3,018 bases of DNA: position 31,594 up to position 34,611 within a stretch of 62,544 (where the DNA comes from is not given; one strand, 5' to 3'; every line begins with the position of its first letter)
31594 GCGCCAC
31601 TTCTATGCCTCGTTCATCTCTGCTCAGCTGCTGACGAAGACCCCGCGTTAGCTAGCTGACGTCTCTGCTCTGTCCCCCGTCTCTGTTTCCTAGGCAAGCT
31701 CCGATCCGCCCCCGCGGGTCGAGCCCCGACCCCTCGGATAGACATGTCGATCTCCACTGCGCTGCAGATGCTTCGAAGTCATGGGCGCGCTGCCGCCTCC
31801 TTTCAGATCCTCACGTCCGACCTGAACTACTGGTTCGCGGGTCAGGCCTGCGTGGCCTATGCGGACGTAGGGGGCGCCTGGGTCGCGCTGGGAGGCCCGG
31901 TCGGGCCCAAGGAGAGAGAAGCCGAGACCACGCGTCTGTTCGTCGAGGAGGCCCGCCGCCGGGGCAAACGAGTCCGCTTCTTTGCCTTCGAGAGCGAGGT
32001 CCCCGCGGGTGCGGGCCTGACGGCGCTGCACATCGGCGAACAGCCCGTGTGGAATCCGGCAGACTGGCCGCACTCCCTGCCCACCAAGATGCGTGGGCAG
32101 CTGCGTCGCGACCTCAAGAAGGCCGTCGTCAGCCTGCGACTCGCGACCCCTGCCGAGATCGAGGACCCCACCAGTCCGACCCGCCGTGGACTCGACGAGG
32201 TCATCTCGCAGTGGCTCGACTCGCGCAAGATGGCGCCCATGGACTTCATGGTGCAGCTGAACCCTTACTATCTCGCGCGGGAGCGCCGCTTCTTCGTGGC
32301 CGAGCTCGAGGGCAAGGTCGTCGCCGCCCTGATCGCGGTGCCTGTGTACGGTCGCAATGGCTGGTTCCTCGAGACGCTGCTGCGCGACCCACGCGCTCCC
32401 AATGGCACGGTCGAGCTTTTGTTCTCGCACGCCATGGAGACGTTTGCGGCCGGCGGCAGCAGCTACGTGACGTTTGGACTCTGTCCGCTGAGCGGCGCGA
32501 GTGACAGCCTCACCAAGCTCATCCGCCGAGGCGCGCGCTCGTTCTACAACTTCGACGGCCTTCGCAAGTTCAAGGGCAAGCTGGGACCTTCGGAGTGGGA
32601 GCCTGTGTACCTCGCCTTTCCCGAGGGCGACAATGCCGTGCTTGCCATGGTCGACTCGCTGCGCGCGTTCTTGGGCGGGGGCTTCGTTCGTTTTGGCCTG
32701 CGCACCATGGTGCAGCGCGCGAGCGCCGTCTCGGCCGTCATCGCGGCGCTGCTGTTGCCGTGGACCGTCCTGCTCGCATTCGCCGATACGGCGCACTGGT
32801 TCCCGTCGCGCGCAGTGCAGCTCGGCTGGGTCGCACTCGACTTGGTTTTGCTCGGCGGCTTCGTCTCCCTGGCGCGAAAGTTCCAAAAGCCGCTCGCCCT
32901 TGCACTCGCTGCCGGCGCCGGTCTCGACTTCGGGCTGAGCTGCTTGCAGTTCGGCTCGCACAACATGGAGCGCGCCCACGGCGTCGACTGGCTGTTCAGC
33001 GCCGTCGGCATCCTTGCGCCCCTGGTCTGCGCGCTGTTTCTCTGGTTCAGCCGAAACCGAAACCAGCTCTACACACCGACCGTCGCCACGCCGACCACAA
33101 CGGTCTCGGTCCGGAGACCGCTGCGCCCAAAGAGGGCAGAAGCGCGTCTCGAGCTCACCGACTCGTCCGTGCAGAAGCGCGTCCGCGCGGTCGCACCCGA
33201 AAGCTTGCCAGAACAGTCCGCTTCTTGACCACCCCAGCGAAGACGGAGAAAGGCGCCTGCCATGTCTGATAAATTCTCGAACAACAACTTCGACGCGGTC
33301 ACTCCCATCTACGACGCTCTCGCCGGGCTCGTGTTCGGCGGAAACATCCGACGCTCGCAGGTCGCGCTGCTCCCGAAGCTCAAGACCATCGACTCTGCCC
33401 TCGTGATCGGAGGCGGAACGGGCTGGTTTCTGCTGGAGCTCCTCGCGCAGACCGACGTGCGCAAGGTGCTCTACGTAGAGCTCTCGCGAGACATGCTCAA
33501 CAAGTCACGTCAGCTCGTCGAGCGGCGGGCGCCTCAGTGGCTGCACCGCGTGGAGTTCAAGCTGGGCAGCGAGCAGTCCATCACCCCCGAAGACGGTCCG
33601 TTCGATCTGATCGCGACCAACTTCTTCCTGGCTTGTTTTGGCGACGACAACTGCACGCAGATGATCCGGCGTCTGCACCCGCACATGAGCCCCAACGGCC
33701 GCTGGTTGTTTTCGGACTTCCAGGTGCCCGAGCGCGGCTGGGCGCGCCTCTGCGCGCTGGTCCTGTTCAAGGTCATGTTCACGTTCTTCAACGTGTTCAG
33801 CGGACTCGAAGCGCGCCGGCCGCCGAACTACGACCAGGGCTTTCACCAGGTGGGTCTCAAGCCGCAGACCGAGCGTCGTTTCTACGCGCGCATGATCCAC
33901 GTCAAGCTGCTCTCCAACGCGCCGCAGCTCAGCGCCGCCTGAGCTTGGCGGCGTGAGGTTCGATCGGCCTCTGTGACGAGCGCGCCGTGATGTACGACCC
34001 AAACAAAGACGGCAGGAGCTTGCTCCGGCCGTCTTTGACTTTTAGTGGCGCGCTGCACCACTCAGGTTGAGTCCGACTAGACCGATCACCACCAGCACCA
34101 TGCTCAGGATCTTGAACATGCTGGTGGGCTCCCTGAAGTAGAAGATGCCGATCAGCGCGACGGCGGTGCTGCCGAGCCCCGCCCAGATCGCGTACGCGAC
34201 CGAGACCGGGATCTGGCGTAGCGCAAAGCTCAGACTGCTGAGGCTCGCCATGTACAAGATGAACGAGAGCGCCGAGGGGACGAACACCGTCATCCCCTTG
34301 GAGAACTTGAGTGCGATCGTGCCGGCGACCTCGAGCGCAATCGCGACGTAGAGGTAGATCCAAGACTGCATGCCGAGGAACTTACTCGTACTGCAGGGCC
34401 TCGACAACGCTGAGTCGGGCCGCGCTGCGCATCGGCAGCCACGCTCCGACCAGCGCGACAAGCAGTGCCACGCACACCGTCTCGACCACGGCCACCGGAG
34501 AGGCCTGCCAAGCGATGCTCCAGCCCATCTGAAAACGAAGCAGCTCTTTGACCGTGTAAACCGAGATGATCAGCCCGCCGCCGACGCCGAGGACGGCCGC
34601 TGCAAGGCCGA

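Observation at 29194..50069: A 21-kb accessory island of tailoring and export genes built from three paralogue pairs, with no recognisable scaffold synthase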

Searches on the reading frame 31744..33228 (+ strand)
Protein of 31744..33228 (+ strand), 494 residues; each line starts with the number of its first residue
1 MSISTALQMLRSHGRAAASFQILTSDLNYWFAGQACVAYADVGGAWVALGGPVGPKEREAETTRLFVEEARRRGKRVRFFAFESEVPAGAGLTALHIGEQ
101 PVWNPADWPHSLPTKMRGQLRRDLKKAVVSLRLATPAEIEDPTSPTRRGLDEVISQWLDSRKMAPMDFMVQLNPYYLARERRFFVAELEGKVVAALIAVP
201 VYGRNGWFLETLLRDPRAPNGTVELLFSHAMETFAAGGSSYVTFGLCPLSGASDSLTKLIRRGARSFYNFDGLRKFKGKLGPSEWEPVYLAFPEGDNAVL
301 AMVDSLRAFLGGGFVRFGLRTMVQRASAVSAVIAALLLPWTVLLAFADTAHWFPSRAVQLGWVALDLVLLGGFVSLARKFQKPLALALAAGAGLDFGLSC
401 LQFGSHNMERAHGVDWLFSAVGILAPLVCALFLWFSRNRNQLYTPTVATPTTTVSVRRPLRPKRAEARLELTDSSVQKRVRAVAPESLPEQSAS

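Call 5: search_protein_families(library=pfam, proteins=[window:31744-33228:+], max_evalue=0.01)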
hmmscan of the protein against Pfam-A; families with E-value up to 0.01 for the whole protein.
window:31744-33228:+ (494 aa): 1 family
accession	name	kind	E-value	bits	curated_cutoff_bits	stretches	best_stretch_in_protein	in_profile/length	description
PF09924.15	LPG_synthase_C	-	1.6e-37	129.6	27.5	1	11-292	6-298/298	Phosphatidylglycerol lysyltransferase, C-terminal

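Call 7: search_protein_families(library=ncbifam, proteins=[window:31744-33228:+], max_evalue=0.001)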
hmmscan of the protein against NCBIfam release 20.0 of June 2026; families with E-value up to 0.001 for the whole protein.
window:31744-33228:+ (494 aa): 2 families
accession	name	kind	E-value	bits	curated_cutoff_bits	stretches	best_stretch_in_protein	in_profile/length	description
NF033480.1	bifunc_MprF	equivalog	3.8e-30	104.9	600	1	10-306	530-836/841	bifunctional lysylphosphatidylglycerol flippase/synthetase MprF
NF002821.0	PRK02983.1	equivalog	2.1e-07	29.4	742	1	33-233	279-480/1102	bifunctional lysylphosphatidylglycerol synthetase/lysine--tRNA ligase LysX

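Call 29: search_solved_structures(query=window:31744-33228:+, max_evalue=0.01)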
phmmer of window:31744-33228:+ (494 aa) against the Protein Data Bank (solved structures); distinct sequences matched with E-value up to 0.01: 13.
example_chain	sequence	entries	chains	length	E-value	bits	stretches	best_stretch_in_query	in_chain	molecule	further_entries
6lv0_A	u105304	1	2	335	1.8e-25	93.1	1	3-315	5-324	Low pH-inducible protein LpiA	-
6lvf_B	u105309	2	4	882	1.3e-24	90.3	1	3-316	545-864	Low pH-inducible protein LpiA | Bifunctional lysylphosphatidylglycerol flippase/synthetase MprF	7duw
7f47_A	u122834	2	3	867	3.4e-23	85.6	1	3-314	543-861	Hypothetical conserved protein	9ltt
5vrv_A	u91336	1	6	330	1.5e-20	76.9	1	29-312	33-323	Protein regulated by acid pH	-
4v34_A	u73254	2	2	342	8.6e-19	71.1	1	29-314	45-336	ALANYL-TRNA-DEPENDENT L-ALANYL- PHOPHATIDYLGLYCEROL SYNTHASE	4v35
9w50_A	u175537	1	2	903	9.1e-19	71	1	29-315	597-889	Phosphatidylglycerol lysyltransferase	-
9j8q_A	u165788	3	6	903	2.8e-18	69.4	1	29-315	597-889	Phosphatidylglycerol lysyltransferase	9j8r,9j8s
9w51_A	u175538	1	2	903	3.1e-18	69.2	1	31-315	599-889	Phosphatidylglycerol lysyltransferase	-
9goe_A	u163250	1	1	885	3.7e-18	69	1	29-315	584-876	Phosphatidylglycerol lysyltransferase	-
4v36_A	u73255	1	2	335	5.6e-12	48.6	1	23-303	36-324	LYSYL-TRNA-DEPENDENT L-YSYL-PHOSPHATIDYLGYCEROL SYNTHASE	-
9w9e_A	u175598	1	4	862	4e-08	35.9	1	143-294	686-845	Aspartate--tRNA ligase, cytoplasmic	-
9w9g_A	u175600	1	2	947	4.5e-08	35.7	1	143-294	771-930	Aspartate--tRNA ligase, cytoplasmic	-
9w9f_A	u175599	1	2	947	4.7e-08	35.7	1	143-294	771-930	Aspartate--tRNA ligase, cytoplasmic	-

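Call 58: search_protein_representatives(protein=window:31744-33228:+)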
Query: 494 residues. Proteins with E-value up to 0.001 (for the whole library): 2530; up to 1e-10: 1134; up to 1e-30: 285. The best 150 are listed.
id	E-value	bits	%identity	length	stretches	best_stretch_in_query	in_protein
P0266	1.7e-143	495.6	53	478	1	2-449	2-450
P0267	9.1e-133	460.2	51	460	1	6-444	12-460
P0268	4.4e-123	428.3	45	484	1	7-462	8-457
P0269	2.7e-117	409.2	46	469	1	6-455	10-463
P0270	4.6e-104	365.6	44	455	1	9-448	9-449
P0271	3.1e-103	362.8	47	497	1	5-425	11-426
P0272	2.3e-100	353.3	44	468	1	6-438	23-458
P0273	1.6e-99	350.6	48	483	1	6-396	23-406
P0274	6.0e-97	342.1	51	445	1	4-330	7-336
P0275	9.6e-95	334.8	42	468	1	6-437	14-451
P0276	1.8e-94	333.9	49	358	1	2-328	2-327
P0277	3.4e-93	329.7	41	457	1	4-448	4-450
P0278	3.7e-93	329.6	40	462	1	6-438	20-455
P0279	4.0e-93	329.5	40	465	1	6-440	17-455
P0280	6.3e-92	325.6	44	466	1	7-440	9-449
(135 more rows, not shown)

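Call 59: find_encoding_contigs(protein=P0266, flank=10000, max_places=3)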
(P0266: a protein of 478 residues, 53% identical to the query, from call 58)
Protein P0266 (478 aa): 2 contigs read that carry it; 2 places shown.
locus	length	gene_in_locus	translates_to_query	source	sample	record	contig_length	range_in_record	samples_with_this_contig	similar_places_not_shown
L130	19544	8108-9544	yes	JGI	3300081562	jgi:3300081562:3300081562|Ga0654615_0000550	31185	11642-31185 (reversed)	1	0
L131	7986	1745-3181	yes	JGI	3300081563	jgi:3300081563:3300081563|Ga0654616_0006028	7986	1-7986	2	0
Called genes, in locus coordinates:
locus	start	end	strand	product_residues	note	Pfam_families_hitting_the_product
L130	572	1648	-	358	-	PF01070:FMN_dh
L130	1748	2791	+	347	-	PF00348:polyprenyl_synt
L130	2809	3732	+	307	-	PF00288:GHMP_kinases_N, PF08544:GHMP_kinases_C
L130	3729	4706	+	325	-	PF22700:MVD-like_N, PF00288:GHMP_kinases_N, PF18376:MDD_C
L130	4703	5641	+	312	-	PF00288:GHMP_kinases_N (faint), PF08544:GHMP_kinases_C (weak)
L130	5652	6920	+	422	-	PF00368:HMG-CoA_red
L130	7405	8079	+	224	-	PF08241:Methyltransf_11, PF08242:Methyltransf_12, PF13649:Methyltransf_25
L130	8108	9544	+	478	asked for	PF09924:LPG_synthase_C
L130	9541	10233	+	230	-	PF13489:Methyltransf_23, PF13847:Methyltransf_31 (weak), PF08241:Methyltransf_11 (weak), PF08242:Methyltransf_12, PF13649:Methyltransf_25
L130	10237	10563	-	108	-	PF00893:Multi_Drug_Res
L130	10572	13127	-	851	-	PF12704:MacB_PCD, PF02687:FtsX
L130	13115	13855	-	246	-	PF00005:ABC_tran, PF13304:AAA_21 (faint)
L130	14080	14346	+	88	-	-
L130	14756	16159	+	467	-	PF00034:Cytochrom_C (faint), PF13442:Cytochrome_CBB3 (faint), PF06537:DHOR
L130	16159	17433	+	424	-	PF09375:Peptidase_M75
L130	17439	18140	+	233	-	-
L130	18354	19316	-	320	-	PF07719:TPR_2 (faint), PF13432:TPR_16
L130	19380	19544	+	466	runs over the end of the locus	PF00069:Pkinase, PF07714:PK_Tyr_Ser-Thr, PF17667:Pkinase_fungal (weak)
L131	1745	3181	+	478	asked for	PF09924:LPG_synthase_C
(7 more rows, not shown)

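Call 61: find_encoding_contigs(protein=P0268, flank=10000, max_places=3)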
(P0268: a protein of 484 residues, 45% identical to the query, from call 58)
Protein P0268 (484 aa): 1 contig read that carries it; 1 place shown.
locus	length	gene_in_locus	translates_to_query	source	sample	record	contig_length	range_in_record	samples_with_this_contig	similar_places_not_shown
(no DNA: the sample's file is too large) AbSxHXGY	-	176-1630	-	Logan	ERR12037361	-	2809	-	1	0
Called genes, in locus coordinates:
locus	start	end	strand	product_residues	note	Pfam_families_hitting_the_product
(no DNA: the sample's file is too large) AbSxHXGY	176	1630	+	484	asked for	PF09924:LPG_synthase_C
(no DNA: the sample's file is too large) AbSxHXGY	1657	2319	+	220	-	PF01209:Ubie_methyltran (faint), PF13489:Methyltransf_23 (weak), PF08241:Methyltransf_11, PF08242:Methyltransf_12, PF13649:Methyltransf_25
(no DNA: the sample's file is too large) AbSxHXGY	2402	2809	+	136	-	?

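Call 62: find_encoding_contigs(protein=P0275, flank=10000, max_places=3)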
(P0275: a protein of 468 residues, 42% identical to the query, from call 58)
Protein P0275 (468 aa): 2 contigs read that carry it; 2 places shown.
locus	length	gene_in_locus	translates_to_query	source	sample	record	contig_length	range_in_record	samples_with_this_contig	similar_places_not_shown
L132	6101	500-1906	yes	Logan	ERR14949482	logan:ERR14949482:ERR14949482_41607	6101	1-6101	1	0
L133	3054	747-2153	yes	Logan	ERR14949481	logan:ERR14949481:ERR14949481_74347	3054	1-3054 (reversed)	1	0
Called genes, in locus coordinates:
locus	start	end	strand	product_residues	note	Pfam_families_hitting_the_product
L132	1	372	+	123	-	?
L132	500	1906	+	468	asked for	PF09924:LPG_synthase_C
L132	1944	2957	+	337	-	PF06904:Extensin-like_C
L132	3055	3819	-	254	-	PF23914:TPR_CcmH_CycH, PF13371:TPR_9 (weak), PF13432:TPR_16, PF13414:TPR_11 (weak), PF14559:TPR_19, PF00515:TPR_1 (weak), PF13414:TPR_11, PF13428:TPR_14, +12 more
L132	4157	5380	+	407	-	-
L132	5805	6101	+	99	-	?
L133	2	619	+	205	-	?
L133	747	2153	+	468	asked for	PF09924:LPG_synthase_C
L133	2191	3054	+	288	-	?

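Call 76: find_encoding_contigs(protein=P0269, flank=10000, max_places=3)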
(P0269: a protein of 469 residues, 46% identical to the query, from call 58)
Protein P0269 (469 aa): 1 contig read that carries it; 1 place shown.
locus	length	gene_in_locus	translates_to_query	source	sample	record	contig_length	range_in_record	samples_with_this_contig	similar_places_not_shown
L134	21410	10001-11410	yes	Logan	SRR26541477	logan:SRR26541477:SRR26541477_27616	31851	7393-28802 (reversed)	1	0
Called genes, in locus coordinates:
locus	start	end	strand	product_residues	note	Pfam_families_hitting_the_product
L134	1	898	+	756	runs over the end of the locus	PF01315:Ald_Xan_dh_C, PF02738:MoCoBD_1, PF20256:MoCoBD_2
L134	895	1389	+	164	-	PF00111:Fer2, PF13085:Fer2_3 (weak), PF01799:Fer2_2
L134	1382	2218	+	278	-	PF00941:FAD_binding_5, PF03450:CO_deh_flav_C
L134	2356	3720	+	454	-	PF26686:DUF8575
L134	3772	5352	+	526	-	-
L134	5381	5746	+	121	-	-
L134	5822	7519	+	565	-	PF09423:PhoD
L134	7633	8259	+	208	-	-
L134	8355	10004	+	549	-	-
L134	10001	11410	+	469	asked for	PF09924:LPG_synthase_C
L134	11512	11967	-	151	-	PF00300:His_Phos_1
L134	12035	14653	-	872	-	PF07719:TPR_2 (faint), PF13424:TPR_12 (faint), PF13181:TPR_8 (faint), PF13174:TPR_6 (weak), PF01464:SLT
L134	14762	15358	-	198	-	PF00881:Nitroreductase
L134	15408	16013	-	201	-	PF02678:Pirin, PF07883:Cupin_2 (weak), PF17954:Pirin_C_2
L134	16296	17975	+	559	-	PF06505:XylR_N, PF02830:V4R, PF00158:Sigma54_activat, PF14532:Sigma54_activ_2, PF25601:AAA_lid_14, PF02954:HTH_8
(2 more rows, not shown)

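Call 77: find_encoding_contigs(protein=P0270, flank=10000, max_places=3)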
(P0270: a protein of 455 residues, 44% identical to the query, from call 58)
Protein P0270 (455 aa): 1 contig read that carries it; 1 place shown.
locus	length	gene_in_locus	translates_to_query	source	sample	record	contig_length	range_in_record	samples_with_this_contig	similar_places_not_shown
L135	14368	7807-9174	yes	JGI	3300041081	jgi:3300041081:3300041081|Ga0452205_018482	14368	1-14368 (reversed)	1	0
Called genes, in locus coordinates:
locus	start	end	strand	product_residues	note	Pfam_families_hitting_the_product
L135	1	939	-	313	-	?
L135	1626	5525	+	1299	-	-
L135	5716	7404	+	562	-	PF12450:vWF_A, PF05762:VWA_CoxE (weak), PF00092:VWA, PF13519:VWA_2, PF13768:VWA_3, PF12034:YfbK_C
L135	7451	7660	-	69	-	-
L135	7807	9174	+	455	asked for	PF09924:LPG_synthase_C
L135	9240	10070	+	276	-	PF13411:MerR_1 (weak), PF13428:TPR_14 (faint), PF13432:TPR_16 (faint), PF13174:TPR_6 (faint), PF00515:TPR_1 (faint), PF14559:TPR_19 (weak), PF13424:TPR_12 (weak), PF13414:TPR_11 (weak), +4 more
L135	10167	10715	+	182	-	PF04542:Sigma70_r2, PF08281:Sigma70_r4_2 (weak), PF04545:Sigma70_r4 (weak)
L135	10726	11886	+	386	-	PF04773:FecR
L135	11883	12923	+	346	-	-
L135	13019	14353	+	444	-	-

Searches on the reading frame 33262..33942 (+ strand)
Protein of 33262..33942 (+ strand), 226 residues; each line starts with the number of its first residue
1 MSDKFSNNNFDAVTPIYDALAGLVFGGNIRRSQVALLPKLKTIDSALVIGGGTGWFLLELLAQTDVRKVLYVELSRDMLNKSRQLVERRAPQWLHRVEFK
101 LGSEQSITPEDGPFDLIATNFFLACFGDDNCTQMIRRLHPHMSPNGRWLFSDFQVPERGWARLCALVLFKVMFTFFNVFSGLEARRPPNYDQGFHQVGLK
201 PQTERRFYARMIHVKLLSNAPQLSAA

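Call 5: search_protein_families(library=pfam, proteins=[window:33262-33942:+], max_evalue=0.01)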
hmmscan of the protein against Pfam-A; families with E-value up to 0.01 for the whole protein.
window:33262-33942:+ (226 aa): 9 families
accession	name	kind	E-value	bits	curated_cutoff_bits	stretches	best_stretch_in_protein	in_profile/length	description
PF13649.12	Methyltransf_25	-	1.2e-11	45.6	27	1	47-146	2-97/97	Methyltransferase domain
PF08242.18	Methyltransf_12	-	3.1e-11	44.3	30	1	47-147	1-97/98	Methyltransferase domain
PF13489.12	Methyltransf_23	-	1.5e-08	35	27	1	36-164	16-129/164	Methyltransferase domain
PF08241.18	Methyltransf_11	-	1.1e-07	32.9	21.2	1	48-149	2-94/95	Methyltransferase domain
PF13847.12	Methyltransf_31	-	8.1e-06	26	27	1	42-154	7-113/145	Methyltransferase domain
PF01209.24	Ubie_methyltran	-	2.6e-05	24.1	20.1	1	10-146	13-147/233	ubiE/COQ5 methyltransferase family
PF05891.18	Methyltransf_PK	-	0.001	19.1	27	1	36-148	49-157/218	AdoMet dependent proline di-methyltransferase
PF01135.25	PCMT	-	0.0089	16.2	20.3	0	37-119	69-148/210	Protein-L-isoaspartate(D-aspartate) O-methyltransferase (PCMT)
PF01564.23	Spermine_synth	-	0.009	16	22.9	0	44-90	20-66/186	Spermine/spermidine synthase domain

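Call 7: search_protein_families(library=ncbifam, proteins=[window:33262-33942:+], max_evalue=0.001)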
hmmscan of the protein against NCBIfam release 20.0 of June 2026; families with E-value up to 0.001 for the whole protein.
window:33262-33942:+ (226 aa): 5 families
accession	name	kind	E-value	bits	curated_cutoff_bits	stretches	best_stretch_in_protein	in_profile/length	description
NF043040.1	corrin_prot_MT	hypoth_equivalog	2.6e-11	43.4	180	1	16-208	14-205/216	corrinoid protein-associated methyltransferase CpaM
TIGR02072.1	BioC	equivalog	1e-07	32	184.95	1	34-154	24-136/244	malonyl-ACP O-methyltransferase BioC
NF052510.1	methyltran_MpqE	exception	3.4e-06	26.6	335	1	10-162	12-163/234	methyl-plastoquinone biosynthesis methyltransferase MpqE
NF053543.1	FlxJ_fam_MTase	equivalog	3.3e-05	23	560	1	43-147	178-280/352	FlxJ family methyltransferase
NF002010.0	PRK00811.1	equivalog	0.00067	19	260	1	41-102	77-140/287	polyamine aminopropyltransferase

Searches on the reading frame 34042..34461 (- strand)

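Call 7: search_protein_families(library=ncbifam, proteins=[window:34042-34461:-], max_evalue=0.001)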
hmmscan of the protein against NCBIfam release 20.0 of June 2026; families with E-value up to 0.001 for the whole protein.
window:34042-34461:- (139 aa): 21 families
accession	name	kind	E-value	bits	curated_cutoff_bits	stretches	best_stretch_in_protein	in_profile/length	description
NF051482.1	EbrB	exception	8.3e-21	74.6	160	1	31-134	1-104/105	SMR family multidrug efflux transporter EbrB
NF008512.1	PRK11431.1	equivalog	1.5e-20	73.4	126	1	33-134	2-103/104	quaternary ammonium compound efflux SMR transporter SugE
NF033137.0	SMR_qac_int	equivalog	1.9e-20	73.4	188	1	33-134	2-103/109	Qac family quaternary ammonium compound efflux SMR transporter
NF000384.1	QacCGHJ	equivalog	1.3e-18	67.2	160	1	34-136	3-105/107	QacCGHJ group quaternary ammonium compound efflux SMR transporter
NF000023.1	qac_SMR_C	exception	1.5e-18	66.9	200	1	34-136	3-105/107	quaternary ammonium compound efflux SMR transporter QacC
NF000067.2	SMR_qac_FL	exception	1.2e-17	64.4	205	1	31-133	1-103/110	quaternary ammonium compound efflux SMR transporter QacL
NF051481.1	EbrA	exception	1.8e-17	63.6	160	1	32-133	3-104/104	SMR family multidrug efflux transporter EbrA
NF033470.1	SMR_qac_bcrC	exception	4.4e-17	62.6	225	1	31-135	1-105/114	quaternary ammonium compound efflux SMR transporter BcrC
NF000277.1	qac_SMR_G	exception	1.1e-16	61.1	200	1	34-136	3-105/107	quaternary ammonium compound efflux SMR transporter QacG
NF042984.1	SMR_efflux_EmrE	exception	1.5e-16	60.7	226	1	31-134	1-104/110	multidrug efflux SMR transporter EmrE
NF033136.1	SMR_qac_K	exception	1.6e-16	61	205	1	31-135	1-105/110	quaternary ammonium compound efflux SMR transporter QacK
NF007087.1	PRK09541.1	subfamily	2.1e-16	60.3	162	1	31-133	1-103/110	EmrE family multidrug efflux SMR transporter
NF000278.1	SMR_qac_G2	exception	6.5e-16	58.7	220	1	31-135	1-105/110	quaternary ammonium compound efflux SMR transporter QacG2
NF012170.0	qac_SMR_J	exception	2.3e-15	56.8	210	1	34-136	3-105/107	quaternary ammonium compound efflux SMR transporter QacJ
NF000280.1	SMR_efflux_smr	exception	1.1e-14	54.8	200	1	33-133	2-103/105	multidrug efflux SMR transporter Smr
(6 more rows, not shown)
